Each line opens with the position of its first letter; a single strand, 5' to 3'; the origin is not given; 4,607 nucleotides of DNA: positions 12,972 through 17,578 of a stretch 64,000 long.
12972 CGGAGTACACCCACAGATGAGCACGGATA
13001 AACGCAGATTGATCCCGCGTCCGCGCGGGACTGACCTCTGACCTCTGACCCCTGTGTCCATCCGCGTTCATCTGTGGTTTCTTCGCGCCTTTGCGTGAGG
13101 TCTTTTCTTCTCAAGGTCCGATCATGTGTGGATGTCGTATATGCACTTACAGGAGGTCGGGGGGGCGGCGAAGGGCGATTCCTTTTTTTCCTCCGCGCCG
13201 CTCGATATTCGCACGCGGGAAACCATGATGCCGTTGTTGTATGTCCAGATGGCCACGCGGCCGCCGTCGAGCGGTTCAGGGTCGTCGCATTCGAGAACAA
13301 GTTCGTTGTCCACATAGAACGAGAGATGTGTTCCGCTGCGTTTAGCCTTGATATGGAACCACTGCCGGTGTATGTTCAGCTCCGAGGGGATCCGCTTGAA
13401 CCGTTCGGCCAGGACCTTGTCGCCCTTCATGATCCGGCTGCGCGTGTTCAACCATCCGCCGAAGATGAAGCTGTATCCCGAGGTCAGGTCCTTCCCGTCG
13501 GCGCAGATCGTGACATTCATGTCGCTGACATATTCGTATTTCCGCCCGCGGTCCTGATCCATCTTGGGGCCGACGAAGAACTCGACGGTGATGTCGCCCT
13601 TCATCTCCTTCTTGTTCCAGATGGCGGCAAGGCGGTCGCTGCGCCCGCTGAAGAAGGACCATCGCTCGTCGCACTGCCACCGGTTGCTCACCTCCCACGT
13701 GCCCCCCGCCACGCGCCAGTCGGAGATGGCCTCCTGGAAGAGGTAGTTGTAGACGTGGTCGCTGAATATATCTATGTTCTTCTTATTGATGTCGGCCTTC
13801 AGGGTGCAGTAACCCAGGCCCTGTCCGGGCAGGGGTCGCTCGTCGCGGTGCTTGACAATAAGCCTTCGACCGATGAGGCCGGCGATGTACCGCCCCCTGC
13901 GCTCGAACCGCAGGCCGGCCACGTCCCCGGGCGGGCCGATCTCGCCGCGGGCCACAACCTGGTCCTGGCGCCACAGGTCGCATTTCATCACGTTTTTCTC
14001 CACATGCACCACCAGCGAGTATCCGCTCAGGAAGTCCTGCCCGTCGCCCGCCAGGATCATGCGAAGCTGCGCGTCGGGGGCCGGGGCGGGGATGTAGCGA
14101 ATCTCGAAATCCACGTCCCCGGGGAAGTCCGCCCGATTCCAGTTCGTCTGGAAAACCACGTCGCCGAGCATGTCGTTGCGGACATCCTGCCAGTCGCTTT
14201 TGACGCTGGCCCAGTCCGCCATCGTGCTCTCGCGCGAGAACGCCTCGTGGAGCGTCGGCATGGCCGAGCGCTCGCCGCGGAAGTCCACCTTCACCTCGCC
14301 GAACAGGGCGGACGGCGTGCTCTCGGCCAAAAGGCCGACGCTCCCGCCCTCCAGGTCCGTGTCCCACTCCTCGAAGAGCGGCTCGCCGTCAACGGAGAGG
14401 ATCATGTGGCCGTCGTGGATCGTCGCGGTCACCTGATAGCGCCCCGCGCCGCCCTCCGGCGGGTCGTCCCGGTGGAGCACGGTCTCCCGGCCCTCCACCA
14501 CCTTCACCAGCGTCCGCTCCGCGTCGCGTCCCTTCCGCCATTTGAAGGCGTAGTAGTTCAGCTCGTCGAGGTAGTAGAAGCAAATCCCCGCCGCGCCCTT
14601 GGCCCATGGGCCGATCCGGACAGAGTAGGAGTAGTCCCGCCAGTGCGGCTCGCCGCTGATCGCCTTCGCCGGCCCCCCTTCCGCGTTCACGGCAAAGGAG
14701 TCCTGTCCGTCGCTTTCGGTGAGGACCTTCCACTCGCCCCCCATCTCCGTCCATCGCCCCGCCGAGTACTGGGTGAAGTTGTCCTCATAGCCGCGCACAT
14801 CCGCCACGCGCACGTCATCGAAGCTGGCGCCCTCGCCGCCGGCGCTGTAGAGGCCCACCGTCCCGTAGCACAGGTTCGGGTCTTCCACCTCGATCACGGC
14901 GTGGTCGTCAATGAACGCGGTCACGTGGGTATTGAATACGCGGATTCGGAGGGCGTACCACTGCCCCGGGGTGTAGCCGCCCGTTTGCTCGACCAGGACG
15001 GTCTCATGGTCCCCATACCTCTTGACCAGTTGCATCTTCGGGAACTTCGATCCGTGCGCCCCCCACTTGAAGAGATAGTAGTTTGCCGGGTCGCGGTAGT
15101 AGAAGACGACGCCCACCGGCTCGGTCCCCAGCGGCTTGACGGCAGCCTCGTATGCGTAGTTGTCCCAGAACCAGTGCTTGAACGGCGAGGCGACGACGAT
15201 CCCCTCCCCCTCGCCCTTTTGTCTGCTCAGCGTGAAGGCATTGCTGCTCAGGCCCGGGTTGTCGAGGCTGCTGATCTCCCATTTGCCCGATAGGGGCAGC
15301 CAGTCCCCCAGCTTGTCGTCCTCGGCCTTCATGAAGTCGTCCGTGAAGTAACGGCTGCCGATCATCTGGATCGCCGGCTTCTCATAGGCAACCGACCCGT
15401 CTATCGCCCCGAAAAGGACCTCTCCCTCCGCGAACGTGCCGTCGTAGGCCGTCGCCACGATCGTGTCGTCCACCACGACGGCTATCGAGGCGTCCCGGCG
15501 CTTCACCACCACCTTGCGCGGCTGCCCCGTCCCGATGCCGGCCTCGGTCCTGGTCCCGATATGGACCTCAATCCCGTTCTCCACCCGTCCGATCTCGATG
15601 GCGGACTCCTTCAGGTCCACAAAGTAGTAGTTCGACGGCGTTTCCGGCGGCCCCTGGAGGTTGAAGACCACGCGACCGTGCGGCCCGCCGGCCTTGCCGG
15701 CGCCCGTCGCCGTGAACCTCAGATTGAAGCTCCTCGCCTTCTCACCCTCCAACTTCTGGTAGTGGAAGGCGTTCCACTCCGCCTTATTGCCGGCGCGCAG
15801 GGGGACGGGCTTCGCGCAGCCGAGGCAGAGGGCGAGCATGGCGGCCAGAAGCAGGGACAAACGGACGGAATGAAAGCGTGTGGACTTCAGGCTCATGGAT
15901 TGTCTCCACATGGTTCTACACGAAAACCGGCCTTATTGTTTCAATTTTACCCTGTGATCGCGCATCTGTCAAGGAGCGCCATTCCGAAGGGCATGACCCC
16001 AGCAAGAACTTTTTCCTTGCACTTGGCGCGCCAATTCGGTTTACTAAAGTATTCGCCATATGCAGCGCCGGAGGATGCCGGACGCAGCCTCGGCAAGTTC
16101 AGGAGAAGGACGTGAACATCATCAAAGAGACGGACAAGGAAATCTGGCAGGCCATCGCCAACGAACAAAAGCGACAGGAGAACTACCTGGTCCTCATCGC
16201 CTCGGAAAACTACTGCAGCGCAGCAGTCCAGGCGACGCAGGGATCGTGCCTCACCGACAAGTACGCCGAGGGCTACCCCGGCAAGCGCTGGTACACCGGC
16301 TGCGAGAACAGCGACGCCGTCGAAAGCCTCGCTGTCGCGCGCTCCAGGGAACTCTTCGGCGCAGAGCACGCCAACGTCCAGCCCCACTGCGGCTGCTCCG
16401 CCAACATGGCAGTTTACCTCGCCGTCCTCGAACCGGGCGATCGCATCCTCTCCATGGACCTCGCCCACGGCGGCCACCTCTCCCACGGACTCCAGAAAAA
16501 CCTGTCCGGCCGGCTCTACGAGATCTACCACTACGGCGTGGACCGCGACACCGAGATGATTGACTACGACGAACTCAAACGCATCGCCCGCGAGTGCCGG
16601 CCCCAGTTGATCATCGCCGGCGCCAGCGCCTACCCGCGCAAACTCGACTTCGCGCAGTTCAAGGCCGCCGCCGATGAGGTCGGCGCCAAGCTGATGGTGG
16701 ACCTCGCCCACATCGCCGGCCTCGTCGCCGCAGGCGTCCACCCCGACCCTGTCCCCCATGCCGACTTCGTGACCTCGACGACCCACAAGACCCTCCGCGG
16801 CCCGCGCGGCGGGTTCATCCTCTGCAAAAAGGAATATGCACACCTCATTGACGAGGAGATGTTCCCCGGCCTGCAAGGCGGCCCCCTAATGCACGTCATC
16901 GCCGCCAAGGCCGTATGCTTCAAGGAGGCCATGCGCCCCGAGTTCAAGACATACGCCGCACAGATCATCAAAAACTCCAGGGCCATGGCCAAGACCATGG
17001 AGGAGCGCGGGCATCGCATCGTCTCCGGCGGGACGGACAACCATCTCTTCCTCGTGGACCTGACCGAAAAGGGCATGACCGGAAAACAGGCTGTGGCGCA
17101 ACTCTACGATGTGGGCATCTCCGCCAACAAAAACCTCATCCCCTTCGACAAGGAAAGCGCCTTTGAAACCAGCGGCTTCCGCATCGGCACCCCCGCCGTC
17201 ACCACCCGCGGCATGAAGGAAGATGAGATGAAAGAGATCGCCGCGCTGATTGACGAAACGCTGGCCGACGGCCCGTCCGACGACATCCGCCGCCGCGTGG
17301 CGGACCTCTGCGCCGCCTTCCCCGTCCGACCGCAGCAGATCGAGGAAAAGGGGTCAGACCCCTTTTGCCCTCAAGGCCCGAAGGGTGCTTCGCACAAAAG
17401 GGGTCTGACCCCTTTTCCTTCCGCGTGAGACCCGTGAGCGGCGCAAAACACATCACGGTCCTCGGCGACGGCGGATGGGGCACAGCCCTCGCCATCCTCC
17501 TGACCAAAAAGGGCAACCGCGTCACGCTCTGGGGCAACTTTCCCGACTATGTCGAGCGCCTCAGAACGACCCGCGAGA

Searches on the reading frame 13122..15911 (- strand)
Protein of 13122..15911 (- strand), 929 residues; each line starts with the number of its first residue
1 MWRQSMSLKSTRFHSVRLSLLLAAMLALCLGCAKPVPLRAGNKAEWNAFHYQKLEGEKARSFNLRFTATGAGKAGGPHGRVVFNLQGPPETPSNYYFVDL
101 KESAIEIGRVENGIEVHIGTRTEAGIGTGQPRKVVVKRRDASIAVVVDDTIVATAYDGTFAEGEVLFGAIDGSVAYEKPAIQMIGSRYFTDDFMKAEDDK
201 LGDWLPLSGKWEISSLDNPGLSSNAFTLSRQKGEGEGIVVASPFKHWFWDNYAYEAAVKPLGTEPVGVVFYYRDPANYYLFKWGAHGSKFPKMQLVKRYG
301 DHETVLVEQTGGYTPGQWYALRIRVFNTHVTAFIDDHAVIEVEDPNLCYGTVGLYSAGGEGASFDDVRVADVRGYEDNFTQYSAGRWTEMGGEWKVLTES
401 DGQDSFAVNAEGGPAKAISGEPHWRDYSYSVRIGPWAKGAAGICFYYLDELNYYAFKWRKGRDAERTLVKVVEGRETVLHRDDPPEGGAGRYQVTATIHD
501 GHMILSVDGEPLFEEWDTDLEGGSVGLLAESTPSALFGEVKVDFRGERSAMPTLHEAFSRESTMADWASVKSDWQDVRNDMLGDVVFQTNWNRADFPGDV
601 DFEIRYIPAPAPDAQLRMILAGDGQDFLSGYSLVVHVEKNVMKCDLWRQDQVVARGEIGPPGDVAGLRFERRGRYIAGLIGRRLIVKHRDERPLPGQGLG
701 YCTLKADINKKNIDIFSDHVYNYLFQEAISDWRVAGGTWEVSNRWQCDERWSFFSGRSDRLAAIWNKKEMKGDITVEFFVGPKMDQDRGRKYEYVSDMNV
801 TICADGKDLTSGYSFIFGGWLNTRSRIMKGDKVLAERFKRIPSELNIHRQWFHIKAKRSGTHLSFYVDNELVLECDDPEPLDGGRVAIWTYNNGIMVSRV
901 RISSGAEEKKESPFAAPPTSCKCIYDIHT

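Call 52: search_protein_families(library=pfam, proteins=[window:13122-15911:-], max_evalue=0.00001)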
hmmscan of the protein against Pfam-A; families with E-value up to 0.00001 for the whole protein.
window:13122-15911:- (929 aa): 3 families
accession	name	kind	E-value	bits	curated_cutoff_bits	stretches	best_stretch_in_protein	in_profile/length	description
PF19763.6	DUF6250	-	3.7e-10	40.4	26.9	0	818-897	80-162/165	Domain of unknown function (DUF6250)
PF06439.18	3keto-disac_hyd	-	4.9e-07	30.4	26.8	0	312-369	121-186/187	3-keto-disaccharide hydrolase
PF02210.31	Laminin_G_2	-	3.3e-06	28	22.9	0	293-349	30-86/126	Laminin G domain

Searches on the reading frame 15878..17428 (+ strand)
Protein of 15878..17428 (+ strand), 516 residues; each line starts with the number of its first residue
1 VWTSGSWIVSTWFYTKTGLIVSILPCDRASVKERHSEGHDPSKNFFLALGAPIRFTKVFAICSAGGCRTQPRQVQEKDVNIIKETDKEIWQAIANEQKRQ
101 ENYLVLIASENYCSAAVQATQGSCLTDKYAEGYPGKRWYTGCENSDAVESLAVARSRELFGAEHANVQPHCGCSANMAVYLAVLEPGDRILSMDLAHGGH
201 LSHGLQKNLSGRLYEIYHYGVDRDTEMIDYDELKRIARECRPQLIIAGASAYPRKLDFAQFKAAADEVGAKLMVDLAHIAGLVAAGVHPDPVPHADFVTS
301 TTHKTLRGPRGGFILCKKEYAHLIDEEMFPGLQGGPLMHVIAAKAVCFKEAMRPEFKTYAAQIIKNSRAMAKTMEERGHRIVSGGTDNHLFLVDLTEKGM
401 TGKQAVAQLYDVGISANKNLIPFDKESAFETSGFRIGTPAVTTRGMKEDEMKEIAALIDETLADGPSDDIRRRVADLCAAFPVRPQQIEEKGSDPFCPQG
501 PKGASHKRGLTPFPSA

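Call 52: search_protein_families(library=pfam, proteins=[window:15878-17428:+], max_evalue=0.00001)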
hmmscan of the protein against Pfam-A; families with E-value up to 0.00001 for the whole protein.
window:15878-17428:+ (516 aa): 2 families
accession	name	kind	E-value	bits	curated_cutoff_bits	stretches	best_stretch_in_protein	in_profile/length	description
PF00464.25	SHMT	-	6.1e-159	529.3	27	1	82-458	1-399/399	Serine hydroxymethyltransferase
PF00155.27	Aminotran_1_2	-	8.1e-07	29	19.7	1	160-444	55-352/361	Aminotransferase class I and II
